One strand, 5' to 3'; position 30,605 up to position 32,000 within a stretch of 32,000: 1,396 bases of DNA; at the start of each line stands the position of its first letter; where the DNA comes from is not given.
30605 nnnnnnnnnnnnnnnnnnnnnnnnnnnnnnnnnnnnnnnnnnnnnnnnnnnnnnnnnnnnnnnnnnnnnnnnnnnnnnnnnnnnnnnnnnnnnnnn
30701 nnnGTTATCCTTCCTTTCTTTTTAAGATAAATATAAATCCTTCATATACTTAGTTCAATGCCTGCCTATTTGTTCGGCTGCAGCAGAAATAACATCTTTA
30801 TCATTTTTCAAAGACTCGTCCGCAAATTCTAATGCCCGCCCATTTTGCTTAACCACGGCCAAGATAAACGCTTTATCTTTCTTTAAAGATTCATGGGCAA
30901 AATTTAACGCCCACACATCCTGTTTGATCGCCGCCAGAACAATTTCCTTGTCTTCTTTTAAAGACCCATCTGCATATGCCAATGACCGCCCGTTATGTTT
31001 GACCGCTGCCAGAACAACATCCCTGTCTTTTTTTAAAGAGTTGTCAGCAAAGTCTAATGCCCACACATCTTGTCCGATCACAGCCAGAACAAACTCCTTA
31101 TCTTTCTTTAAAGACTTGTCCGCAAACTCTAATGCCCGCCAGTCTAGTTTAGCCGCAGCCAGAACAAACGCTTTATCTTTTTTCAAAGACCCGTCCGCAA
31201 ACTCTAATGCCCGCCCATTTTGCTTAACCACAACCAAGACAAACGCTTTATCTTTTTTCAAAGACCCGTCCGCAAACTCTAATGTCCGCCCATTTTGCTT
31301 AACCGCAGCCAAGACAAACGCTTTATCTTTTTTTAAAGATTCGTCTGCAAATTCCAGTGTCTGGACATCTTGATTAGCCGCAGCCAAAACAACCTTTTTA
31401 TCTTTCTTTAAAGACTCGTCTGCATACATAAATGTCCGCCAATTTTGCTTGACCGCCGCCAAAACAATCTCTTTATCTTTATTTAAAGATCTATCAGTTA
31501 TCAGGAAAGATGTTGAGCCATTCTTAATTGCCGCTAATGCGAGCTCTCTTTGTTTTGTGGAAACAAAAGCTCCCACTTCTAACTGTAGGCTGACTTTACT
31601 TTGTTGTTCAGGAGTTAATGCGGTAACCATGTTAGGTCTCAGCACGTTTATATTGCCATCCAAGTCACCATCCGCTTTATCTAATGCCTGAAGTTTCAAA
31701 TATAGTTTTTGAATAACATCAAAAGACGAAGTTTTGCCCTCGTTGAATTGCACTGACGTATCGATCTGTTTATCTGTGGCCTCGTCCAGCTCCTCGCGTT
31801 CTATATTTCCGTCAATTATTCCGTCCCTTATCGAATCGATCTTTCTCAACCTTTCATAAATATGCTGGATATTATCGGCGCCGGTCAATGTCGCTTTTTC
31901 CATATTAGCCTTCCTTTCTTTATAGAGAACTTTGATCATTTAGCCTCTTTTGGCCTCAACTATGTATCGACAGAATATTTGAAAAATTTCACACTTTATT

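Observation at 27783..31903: A tandem family of three DUF4116-type repeat proteins sharing a novel N-terminal EF-hand/dockerin-like domain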

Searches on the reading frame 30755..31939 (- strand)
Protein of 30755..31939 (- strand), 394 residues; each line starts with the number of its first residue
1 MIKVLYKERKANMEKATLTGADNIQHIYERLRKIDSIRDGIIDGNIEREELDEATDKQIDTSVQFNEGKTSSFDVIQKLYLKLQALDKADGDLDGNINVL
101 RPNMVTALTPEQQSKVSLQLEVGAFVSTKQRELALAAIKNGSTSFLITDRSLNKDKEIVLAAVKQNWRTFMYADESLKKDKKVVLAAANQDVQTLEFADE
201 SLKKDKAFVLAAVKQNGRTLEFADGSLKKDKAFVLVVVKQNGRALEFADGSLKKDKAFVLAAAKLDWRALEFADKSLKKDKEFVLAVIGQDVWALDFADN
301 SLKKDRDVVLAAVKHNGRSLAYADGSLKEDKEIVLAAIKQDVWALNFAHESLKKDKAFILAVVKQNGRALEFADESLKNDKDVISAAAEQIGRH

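Call 3: search_protein_families(library=pfam, proteins=[window:30755-31939:-], max_evalue=0.01)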
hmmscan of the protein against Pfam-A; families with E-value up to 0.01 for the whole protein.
window:30755-31939:- (394 aa): 6 families
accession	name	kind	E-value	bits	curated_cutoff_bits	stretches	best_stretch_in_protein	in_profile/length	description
PF13475.11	DUF4116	-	4.8e-114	372.2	24.9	9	305-353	1-49/49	Domain of unknown function (DUF4116)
PF24755.2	SpoVR_C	-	9.9e-06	25.9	27.6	0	300-323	8-33/55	SpoVR-like C-terminal domain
PF04127.22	DFP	-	0.0032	17.7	22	0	132-209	34-115/186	DNA/pantothenate metabolism flavoprotein C-terminal domain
PF00043.30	GST_C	-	0.0083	16.8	20.7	0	203-234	18-49/93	Glutathione S-transferase, C-terminal domain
PF11210.13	DUF2996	-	0.0084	17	27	0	194-221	64-91/120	Protein of unknown function (DUF2996)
PF02831.20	gpW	-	0.0094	16.2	22.5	0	211-234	23-46/66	gpW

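Call 74: search_protein_families(library=ncbifam, proteins=[window:30755-31903:-], max_evalue=0.01)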
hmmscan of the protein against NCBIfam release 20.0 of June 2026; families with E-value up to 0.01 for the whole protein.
window:30755-31903:- (382 aa): 0 families

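Call 75: search_protein_families(library=padloc, proteins=[window:30755-31903:-], max_evalue=0.01)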
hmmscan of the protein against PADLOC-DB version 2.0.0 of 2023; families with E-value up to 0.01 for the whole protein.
window:30755-31903:- (382 aa): 0 families
